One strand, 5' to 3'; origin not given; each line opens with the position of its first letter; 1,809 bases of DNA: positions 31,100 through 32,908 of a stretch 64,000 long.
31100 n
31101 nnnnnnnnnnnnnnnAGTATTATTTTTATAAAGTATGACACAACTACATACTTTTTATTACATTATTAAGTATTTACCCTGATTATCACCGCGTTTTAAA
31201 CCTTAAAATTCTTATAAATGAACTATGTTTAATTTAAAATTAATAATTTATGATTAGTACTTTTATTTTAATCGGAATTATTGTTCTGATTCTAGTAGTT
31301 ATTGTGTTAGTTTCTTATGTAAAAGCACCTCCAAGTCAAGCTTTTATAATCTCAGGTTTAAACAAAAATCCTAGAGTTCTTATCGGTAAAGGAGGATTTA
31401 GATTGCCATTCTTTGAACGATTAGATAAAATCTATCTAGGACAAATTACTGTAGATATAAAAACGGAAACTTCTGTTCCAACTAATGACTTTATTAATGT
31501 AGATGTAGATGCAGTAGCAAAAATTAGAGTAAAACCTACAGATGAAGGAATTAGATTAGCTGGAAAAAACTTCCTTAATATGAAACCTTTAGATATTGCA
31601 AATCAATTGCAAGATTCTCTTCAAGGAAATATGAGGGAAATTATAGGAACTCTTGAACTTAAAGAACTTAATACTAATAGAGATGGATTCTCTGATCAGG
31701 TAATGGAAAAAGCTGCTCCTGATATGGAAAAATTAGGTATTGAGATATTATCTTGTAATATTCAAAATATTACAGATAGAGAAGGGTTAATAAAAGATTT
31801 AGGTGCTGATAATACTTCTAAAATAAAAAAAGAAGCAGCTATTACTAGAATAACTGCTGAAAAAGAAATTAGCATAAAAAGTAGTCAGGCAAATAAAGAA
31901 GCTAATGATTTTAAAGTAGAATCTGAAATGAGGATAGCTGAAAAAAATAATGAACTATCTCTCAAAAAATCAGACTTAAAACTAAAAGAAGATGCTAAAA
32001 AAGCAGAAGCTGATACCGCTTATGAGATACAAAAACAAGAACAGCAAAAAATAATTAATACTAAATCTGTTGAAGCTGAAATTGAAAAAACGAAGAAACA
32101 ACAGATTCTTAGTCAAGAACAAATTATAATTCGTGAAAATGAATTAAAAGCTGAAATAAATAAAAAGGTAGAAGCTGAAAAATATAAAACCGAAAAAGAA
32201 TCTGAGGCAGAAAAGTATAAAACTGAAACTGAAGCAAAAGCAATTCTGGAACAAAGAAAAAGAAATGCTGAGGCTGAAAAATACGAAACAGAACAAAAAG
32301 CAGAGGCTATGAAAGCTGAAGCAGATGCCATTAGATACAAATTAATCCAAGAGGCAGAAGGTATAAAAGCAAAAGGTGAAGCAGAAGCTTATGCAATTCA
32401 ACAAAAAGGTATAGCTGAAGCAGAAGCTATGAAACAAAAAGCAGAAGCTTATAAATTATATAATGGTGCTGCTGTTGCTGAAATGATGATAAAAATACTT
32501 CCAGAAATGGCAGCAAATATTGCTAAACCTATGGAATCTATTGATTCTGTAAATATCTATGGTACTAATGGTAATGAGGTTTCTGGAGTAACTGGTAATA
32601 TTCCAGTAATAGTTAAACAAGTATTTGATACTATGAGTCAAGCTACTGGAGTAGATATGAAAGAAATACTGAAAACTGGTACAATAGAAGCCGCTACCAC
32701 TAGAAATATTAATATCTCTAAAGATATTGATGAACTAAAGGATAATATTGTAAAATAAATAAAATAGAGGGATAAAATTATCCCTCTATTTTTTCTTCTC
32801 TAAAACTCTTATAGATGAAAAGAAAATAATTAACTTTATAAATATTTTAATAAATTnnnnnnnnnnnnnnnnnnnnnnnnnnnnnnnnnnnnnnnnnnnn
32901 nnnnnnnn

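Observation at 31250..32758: Phage-encoded flotillin-like SPFH protein with tandem E/A repeats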

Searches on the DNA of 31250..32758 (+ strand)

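Call 8: search_dna_similar(query=window:31250-32758:+, collection=phages, mode=near)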
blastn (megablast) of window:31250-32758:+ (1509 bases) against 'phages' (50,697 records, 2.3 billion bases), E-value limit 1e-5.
No match.
